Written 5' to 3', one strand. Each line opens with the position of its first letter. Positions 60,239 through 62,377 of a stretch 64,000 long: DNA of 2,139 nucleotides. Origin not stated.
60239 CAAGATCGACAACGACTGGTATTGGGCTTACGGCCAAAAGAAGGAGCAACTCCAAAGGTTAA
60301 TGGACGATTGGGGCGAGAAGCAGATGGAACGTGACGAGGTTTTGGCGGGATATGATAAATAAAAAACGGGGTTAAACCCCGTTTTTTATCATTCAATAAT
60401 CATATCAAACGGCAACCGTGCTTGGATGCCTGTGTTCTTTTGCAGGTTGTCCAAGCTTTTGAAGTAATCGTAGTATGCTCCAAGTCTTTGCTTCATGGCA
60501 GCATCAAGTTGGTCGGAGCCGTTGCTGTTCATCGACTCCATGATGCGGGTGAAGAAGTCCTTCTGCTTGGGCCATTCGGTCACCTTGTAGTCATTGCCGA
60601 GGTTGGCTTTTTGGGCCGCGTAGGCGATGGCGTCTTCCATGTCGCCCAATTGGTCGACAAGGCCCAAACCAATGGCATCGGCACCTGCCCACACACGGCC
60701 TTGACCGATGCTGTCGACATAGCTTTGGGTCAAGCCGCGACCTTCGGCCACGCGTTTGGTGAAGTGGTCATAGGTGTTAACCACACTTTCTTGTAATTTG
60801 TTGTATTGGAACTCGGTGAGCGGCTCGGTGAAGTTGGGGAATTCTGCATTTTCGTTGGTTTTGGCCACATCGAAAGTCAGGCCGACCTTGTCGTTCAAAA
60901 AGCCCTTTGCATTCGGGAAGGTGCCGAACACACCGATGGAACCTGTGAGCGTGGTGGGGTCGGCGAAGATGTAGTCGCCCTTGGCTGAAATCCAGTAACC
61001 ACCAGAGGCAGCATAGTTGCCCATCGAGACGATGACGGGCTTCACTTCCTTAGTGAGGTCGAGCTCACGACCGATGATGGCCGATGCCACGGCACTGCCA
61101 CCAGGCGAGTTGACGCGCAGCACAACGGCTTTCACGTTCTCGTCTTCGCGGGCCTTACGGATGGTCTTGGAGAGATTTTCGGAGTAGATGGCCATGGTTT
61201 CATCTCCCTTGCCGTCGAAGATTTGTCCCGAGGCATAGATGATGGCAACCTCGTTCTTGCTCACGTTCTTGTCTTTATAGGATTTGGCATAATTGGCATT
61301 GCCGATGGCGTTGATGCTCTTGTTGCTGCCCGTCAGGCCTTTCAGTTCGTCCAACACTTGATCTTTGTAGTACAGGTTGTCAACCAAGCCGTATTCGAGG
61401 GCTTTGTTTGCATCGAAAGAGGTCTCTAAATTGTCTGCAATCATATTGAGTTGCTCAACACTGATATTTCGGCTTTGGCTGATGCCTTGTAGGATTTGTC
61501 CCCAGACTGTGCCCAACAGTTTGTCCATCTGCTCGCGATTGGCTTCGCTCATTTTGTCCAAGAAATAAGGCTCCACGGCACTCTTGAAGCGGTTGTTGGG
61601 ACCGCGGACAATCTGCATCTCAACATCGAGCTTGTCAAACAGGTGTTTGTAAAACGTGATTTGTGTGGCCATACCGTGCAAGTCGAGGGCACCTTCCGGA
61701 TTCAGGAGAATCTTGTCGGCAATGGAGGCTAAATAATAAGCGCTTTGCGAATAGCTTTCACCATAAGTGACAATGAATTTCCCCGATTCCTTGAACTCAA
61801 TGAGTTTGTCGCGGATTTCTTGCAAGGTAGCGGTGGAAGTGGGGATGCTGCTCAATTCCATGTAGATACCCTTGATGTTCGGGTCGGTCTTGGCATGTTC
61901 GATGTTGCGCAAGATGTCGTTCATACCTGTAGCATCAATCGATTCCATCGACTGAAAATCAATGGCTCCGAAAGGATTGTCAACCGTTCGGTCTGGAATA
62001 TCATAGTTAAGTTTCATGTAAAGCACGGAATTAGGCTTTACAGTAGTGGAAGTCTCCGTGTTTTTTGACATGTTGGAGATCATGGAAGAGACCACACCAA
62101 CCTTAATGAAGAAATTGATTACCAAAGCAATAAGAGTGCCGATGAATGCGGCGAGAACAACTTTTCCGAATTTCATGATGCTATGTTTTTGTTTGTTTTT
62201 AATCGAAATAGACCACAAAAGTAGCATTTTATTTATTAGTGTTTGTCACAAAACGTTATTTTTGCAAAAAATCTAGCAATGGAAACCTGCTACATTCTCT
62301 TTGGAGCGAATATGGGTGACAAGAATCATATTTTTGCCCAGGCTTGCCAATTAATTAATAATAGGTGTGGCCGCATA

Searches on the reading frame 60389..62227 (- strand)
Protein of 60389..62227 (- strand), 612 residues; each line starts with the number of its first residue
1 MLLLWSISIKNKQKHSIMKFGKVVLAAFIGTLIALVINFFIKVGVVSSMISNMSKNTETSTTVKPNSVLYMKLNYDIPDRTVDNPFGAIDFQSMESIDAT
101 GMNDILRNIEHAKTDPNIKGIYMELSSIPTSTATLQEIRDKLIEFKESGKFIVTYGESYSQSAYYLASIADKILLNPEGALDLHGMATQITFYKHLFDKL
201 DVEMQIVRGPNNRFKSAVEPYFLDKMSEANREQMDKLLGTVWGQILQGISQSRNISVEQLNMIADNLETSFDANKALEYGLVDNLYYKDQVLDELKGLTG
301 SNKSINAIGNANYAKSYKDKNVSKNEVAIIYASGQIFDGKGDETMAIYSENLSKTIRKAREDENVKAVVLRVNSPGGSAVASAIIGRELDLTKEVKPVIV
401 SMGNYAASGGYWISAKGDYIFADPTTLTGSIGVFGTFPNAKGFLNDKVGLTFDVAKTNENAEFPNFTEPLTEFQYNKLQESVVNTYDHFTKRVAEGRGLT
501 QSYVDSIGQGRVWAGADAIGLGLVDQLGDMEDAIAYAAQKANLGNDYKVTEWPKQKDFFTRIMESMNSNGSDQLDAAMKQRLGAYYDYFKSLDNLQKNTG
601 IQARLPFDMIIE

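Call 3: search_protein_families(library=pfam, proteins=[window:60389-62227:-], max_evalue=0.01)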
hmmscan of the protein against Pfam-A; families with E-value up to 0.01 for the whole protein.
window:60389-62227:- (612 aa): 4 families
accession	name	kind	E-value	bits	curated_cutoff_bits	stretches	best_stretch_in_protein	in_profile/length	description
PF01343.23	Peptidase_S49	-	3.2e-77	258.2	24.9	2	392-543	3-153/154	Peptidase family S49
PF25145.1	NfeD1b_N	-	3.5e-06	27.2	40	1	351-434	18-98/189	NfeD1b, N-terminal domain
PF01972.22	SDH_protease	-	7.6e-05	22.3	31.3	1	349-431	78-155/286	ClpP-like SDH-type serine proteinase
PF00574.28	CLP_protease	-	0.0003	21.1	20.2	0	359-418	40-97/182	Clp protease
